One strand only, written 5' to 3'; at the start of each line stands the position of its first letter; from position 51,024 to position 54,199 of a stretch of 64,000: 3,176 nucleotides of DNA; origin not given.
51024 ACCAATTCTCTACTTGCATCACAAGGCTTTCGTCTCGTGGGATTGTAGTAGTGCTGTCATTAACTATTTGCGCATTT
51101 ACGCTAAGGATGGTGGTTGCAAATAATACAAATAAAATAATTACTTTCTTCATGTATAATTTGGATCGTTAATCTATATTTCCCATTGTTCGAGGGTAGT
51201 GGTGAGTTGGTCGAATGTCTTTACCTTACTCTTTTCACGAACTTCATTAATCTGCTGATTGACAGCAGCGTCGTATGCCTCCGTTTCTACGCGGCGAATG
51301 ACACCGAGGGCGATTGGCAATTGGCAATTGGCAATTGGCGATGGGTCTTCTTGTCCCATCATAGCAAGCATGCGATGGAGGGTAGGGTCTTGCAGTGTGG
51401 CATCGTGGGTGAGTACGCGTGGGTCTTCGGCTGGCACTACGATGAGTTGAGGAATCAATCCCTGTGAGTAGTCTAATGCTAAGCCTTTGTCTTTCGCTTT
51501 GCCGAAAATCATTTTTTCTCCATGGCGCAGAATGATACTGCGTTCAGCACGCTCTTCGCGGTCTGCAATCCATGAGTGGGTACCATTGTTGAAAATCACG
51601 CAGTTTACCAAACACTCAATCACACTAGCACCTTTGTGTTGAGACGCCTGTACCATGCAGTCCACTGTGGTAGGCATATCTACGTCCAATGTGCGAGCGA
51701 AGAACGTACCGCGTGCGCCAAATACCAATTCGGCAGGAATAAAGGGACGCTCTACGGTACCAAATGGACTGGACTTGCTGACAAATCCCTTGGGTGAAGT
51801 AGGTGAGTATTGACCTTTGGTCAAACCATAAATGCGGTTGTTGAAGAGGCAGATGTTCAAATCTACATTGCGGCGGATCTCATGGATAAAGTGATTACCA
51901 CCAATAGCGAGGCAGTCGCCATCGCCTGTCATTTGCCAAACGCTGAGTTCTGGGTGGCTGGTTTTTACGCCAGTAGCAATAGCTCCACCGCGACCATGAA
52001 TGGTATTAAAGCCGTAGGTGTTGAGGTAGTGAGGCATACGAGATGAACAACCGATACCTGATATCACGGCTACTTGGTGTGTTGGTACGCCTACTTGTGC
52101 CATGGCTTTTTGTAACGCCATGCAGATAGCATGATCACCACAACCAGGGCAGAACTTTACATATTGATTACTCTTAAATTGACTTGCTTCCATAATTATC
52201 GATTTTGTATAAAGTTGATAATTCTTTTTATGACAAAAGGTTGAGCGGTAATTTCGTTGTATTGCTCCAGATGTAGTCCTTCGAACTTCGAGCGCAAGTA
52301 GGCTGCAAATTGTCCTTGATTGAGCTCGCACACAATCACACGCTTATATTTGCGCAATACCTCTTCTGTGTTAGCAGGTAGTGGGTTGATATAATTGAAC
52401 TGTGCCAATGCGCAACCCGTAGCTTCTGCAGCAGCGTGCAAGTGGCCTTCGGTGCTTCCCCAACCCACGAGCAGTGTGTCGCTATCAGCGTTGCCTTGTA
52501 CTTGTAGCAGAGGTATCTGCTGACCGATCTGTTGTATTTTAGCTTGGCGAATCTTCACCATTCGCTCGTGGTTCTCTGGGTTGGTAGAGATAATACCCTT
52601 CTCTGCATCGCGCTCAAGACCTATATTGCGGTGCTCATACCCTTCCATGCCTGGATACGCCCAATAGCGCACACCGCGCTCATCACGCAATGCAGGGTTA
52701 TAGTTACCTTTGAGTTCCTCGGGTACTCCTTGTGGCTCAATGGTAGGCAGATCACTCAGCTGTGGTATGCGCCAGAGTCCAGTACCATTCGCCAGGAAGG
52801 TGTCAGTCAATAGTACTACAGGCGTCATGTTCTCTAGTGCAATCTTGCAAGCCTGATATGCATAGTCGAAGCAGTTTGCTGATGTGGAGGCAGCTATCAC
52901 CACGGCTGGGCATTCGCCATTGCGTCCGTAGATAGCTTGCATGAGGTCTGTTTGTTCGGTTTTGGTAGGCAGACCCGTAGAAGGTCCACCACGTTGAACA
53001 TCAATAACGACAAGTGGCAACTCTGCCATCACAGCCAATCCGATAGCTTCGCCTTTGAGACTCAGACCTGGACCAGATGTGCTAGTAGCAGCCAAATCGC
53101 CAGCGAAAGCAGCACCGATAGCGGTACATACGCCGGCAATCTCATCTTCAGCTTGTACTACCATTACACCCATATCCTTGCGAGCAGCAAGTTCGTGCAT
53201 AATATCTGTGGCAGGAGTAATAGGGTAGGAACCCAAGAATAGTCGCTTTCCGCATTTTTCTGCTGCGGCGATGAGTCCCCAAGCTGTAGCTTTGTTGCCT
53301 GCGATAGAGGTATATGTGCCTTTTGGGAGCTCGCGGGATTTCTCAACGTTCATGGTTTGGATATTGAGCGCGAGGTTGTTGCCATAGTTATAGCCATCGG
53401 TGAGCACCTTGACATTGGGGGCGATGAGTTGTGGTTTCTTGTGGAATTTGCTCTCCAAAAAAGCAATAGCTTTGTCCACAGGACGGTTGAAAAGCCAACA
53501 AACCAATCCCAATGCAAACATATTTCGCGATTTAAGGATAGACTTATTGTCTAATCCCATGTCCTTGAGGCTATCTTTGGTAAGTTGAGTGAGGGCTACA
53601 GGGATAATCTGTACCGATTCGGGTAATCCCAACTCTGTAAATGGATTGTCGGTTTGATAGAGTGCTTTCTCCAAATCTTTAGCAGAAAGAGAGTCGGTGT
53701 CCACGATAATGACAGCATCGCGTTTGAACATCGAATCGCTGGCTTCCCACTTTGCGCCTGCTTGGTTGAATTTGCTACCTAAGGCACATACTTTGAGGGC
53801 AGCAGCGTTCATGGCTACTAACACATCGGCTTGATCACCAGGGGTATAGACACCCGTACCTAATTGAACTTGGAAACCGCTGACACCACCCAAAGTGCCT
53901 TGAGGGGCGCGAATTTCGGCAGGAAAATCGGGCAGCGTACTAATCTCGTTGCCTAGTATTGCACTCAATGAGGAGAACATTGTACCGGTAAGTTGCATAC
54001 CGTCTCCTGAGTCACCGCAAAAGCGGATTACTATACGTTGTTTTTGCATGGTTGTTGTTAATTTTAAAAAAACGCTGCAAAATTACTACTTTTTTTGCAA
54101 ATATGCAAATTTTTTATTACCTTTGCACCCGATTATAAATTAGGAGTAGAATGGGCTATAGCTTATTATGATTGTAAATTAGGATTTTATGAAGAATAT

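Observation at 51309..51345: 8-bp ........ array inserted in frame in the conserved C-terminal region of korB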

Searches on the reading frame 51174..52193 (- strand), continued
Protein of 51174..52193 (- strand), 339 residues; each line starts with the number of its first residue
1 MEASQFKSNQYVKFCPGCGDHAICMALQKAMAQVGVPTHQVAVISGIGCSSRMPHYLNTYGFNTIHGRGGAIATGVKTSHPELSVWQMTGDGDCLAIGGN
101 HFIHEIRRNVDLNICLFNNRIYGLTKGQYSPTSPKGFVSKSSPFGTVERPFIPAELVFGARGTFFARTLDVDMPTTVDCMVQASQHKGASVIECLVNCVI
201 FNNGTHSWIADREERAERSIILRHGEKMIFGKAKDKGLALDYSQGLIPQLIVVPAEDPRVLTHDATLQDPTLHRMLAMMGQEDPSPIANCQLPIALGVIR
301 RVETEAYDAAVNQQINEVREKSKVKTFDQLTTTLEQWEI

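Call 18: find_encoding_contigs(protein=window:51174-52193:-, flank=3000, max_places=10)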
Protein window:51174-52193:- (339 aa): 12 contigs read that carry it; 10 places shown.
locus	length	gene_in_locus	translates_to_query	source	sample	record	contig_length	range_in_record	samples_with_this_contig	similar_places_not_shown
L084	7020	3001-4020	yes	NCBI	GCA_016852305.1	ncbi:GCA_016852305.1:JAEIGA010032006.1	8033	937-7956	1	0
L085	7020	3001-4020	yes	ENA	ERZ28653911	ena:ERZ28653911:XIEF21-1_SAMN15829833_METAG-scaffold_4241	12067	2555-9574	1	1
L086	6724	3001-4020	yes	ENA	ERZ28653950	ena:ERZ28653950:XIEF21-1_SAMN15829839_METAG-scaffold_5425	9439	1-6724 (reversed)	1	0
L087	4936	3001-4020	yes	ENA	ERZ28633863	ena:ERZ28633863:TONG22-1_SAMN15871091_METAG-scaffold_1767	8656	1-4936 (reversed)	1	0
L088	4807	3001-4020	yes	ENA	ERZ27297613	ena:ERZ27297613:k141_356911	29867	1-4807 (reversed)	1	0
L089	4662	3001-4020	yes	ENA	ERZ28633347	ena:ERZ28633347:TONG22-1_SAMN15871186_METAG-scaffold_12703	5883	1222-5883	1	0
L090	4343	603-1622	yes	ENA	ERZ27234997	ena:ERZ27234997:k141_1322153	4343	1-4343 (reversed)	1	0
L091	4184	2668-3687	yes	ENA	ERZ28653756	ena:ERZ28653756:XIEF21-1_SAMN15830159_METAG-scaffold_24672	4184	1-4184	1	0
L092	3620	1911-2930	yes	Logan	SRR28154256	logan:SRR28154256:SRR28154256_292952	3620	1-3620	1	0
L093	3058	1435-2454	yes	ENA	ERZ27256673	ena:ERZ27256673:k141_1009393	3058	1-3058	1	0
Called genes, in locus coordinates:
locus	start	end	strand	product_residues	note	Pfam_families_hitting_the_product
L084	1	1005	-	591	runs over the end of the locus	PF00009:GTP_EFTU, PF01926:MMR_HSR1 (weak), PF00071:Ras (weak), PF22042:EF-G_D2 (faint), PF03144:GTP_EFTU_D2, PF00679:EFG_C, PF06421:LepA_C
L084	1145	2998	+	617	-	PF01558:POR, PF01855:POR_N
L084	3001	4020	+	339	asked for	PF02775:TPP_enzyme_C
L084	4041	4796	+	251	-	PF09335:VTT_dom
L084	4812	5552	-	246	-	-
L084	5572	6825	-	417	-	PF00091:Tubulin, PF12327:FtsZ_C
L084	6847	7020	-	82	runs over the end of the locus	?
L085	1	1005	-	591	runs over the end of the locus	PF00009:GTP_EFTU, PF01926:MMR_HSR1 (weak), PF00071:Ras (weak), PF22042:EF-G_D2 (faint), PF03144:GTP_EFTU_D2, PF00679:EFG_C, PF06421:LepA_C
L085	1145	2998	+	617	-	PF01558:POR, PF01855:POR_N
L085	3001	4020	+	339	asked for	PF02775:TPP_enzyme_C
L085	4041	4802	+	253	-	PF09335:VTT_dom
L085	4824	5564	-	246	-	-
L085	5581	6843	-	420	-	PF00091:Tubulin, PF12327:FtsZ_C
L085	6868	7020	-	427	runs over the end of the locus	PF06723:MreB_Mbl (faint), PF11104:PilM_2 (weak), PF14450:FtsA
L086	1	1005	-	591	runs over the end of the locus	PF00009:GTP_EFTU, PF01926:MMR_HSR1 (weak), PF00071:Ras (weak), PF22042:EF-G_D2 (faint), PF03144:GTP_EFTU_D2, PF00679:EFG_C, PF06421:LepA_C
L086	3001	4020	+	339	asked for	PF02775:TPP_enzyme_C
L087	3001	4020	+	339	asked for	PF02775:TPP_enzyme_C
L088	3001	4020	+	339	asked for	PF02775:TPP_enzyme_C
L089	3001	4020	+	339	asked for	PF02775:TPP_enzyme_C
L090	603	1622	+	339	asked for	PF02775:TPP_enzyme_C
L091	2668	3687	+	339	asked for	PF02775:TPP_enzyme_C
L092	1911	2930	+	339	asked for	PF02775:TPP_enzyme_C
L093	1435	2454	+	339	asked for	PF02775:TPP_enzyme_C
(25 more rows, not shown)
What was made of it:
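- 51174..52193 (-): korB: the beta (TPP-binding) subunit of a 2-oxoglutarate/2-oxoacid:ferredoxin oxidoreductase, 339 aa, starting at MEASQF. Gene callers call the same 339-aa product on 12 contigs (call 18).
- On Phase-variable contingency locus: Caveat: 12 of them were retrieved by exact protein match (call 18).
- The 12 contigs of call 18 were found by exact protein identity, so copy-number variants were excluded by construction.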

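Call 32: predict_structure(alignment_id=A1)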
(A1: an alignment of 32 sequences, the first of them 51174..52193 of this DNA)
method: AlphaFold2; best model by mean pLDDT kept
length: 339 residues; sequences in the alignment: 32
mean_pLDDT: 33.1   pTM: 0.29
mean pLDDT of the five models: 33.1, 31.2, 30.3, 29.1, 29.0
residues with pLDDT >= 90: 0; 70-90: 0; 50-70: 15; < 50: 324
segments of 3 or more residues with pLDDT < 50: 1-233, 239-241, 243-252, 262-319, 324-339
pLDDT, mean of each block of 10 residues (from residue 1): 25 31 40 36 30 26 25 26 31 27 23 34 29 23 21 25 26 41 35 39 29 32 39 48 43 56 38 36 27 23 33 44 46 39
secondary structure, 60 per line:
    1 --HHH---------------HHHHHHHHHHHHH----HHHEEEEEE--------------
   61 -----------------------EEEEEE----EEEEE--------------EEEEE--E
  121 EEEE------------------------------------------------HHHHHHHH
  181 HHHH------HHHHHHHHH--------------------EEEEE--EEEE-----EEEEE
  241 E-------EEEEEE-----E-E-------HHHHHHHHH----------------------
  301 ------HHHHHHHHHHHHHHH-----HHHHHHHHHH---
elements in order: H21-33 E41-46 E84-89 E94-98 E113-117 E120-124 H173-184 H191-199 E220-224 E227-230 E236-241 E249-254 H270-278 H307-321 H327-336
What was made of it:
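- Tried and rejected: An alignment of 32 sequences, all about 90% identical, gave a useless model (mean pLDDT 33; call 32).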

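Call 47: predict_structure(alignment_id=A2)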
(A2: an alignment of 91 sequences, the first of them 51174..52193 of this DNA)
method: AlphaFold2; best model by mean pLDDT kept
length: 339 residues; sequences in the alignment: 91
mean_pLDDT: 63.0   pTM: 0.69
mean pLDDT of the five models: 63.0, 62.4, 61.9, 61.6, 60.7
residues with pLDDT >= 90: 45; 70-90: 109; 50-70: 66; < 50: 119
segments of 3 or more residues with pLDDT < 50: 1-18, 122-129, 137-147, 201-250, 261-263, 265-291
pLDDT, mean of each block of 10 residues (from residue 1): 37 44 83 90 78 76 62 82 87 59 85 84 43 49 45 76 86 86 94 74 35 32 28 33 41 61 46 40 40 72 85 78 70 64
secondary structure, 60 per line:
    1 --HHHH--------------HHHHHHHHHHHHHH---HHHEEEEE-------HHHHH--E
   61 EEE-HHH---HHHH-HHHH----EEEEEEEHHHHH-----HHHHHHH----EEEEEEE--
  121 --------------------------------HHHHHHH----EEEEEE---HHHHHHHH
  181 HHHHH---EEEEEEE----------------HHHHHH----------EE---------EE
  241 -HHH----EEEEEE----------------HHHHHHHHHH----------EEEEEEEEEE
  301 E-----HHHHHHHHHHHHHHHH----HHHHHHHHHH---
elements in order: H3-6 H21-34 E41-45 H53-57 E60-63 H71-74 H76-79 E84-90 H91-95 H101-107 E112-118 H153-159 E164-169 H173-185 E189-195 H212-217 E249-254 H271-280 E291-301 H307-322 H327-336
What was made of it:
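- The peptide is predicted to be disordered (call 47).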

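Call 51: fold_search(model_id=the predicted structure, library=pdb)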
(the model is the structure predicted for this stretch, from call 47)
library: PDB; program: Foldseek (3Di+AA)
matches with E <= 10: 1375; with E <= 0.001: 165
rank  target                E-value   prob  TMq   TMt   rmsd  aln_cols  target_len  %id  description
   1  6n2n_B                4.9e-19  1.00  0.64  0.72   5.6       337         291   27  Crystal structure of 2-oxoglutarate:ferredoxin oxidoreductase from Magnetococcus marinus (released 2019-03-20)
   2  5b46_B                4.4e-17  1.00  0.60  0.66   8.0       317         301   29  2-Oxoacid:Ferredoxin Oxidoreductase 2 from Sulfolobus tokodai - ligand free form (released 2016-09-28)
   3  5b47_B                8.5e-17  1.00  0.59  0.71   4.8       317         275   25  2-Oxoacid:Ferredoxin Oxidoreductase 2 from Sulfolobus tokodai - pyruvate complex (released 2016-09-28)
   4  8ys5_C                9.6e-17  1.00  0.61  0.75   4.9       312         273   29  Cryo-EM structure of the Helicobacter pylori OorDABC complex in the apo-form (released 2025-07-02)
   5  5b48_B                8.6e-16  1.00  0.60  0.70   5.0       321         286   27  2-Oxoacid:Ferredoxin Oxidoreductase 1 from Sulfolobus tokodai (released 2016-09-28)
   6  5b48_D                5.3e-12  1.00  0.49  0.70   4.7       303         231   21  2-Oxoacid:Ferredoxin Oxidoreductase 1 from Sulfolobus tokodai (released 2016-09-28)
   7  9bt4_C                2.9e-10  1.00  0.45  0.51   4.3       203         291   20  Pyruvate:Ferredoxin Oxidoreductase from Methanosarcina acetivorans (released 2024-10-09)
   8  5exd_F                1.4e-09  1.00  0.44  0.48   3.8       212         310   18  Crystal structure of oxalate oxidoreductase from Moorella thermoacetica bound with carboxy-di-oxido-methyl-TPP (COOM-T (released 2015-12-30)
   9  5exe_F                2.3e-09  1.00  0.43  0.47   4.0       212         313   18  Crystal structure of oxalate oxidoreductase from Moorella thermoacetica bound with carboxy-TPP adduct (released 2015-12-30)
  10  5exe_C                3.7e-09  1.00  0.44  0.48   4.2       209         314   19  Crystal structure of oxalate oxidoreductase from Moorella thermoacetica bound with carboxy-TPP adduct (released 2015-12-30)
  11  5c4i_C                9.0e-09  1.00  0.43  0.46   4.2       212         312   18  Structure of an Oxalate Oxidoreductase (released 2015-07-01)
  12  5exd_I                1.8e-08  1.00  0.43  0.47   4.0       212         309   18  Crystal structure of oxalate oxidoreductase from Moorella thermoacetica bound with carboxy-di-oxido-methyl-TPP (COOM-T (released 2015-12-30)
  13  4fee_B                4.6e-06  1.00  0.32  0.20   5.7       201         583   17  High-resolution structure of pyruvate oxidase in complex with reaction intermediate 2-hydroxyethyl-thiamin diphosphate (released 2012-06-20)
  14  1y9d_A                8.3e-06  1.00  0.34  0.22   5.4       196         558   16  Pyruvate Oxidase variant V265A from Lactobacillus plantarum (released 2005-04-05)
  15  8vzi_A                8.8e-06  1.00  0.38  0.25   5.4       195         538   14  Crystal Structure of 2-Hydroxyacyl-CoA Lyase/Synthase CcHACS from Conidiobolus coronatus in the Complex with THDP and  (released 2024-10-02)
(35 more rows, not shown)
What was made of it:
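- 51174..52193 (-): Foldseek top hit 6n2n_B (call 51).
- On KorB / 2-oxoacid:ferredoxin oxidoreductase beta subunit (host gene): Foldseek top hit 6n2n_B, E = 5e-19 (call 51).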

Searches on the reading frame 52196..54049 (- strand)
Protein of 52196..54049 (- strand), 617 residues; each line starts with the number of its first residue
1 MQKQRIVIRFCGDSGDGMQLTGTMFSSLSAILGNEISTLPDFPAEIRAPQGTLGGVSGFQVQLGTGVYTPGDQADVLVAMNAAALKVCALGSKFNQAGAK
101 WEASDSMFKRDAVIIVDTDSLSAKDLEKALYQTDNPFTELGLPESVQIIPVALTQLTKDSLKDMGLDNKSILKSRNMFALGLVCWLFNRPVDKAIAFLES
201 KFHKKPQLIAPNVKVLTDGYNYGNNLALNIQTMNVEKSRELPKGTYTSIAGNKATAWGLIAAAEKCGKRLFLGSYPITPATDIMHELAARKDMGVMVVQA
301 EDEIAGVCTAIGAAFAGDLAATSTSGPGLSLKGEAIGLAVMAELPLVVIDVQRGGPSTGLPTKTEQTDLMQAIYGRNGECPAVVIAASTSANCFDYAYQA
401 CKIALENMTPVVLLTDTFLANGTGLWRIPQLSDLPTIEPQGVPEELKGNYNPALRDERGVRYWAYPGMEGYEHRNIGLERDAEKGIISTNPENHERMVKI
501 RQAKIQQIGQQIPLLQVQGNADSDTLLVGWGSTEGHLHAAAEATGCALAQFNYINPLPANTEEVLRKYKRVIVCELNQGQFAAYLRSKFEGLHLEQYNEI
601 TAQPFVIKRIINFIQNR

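Call 13: search_protein_families(library=pfam, proteins=[window:52196-54049:-])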
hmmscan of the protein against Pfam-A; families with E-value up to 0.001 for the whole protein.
window:52196-54049:- (617 aa): 2 families
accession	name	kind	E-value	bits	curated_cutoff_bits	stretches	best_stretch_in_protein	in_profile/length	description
PF01855.24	POR_N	-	7.9e-51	173.5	27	1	271-479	10-217/231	Pyruvate flavodoxin/ferredoxin oxidoreductase, thiamine diP-bdg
PF01558.24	POR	-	5.5e-19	69.4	27.4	1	15-220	2-172/173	Pyruvate ferredoxin/flavodoxin oxidoreductase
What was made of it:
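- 52196..54049 (-): korA: the alpha subunit (POR plus POR_N domains), immediately upstream in the same operon. Call 13.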
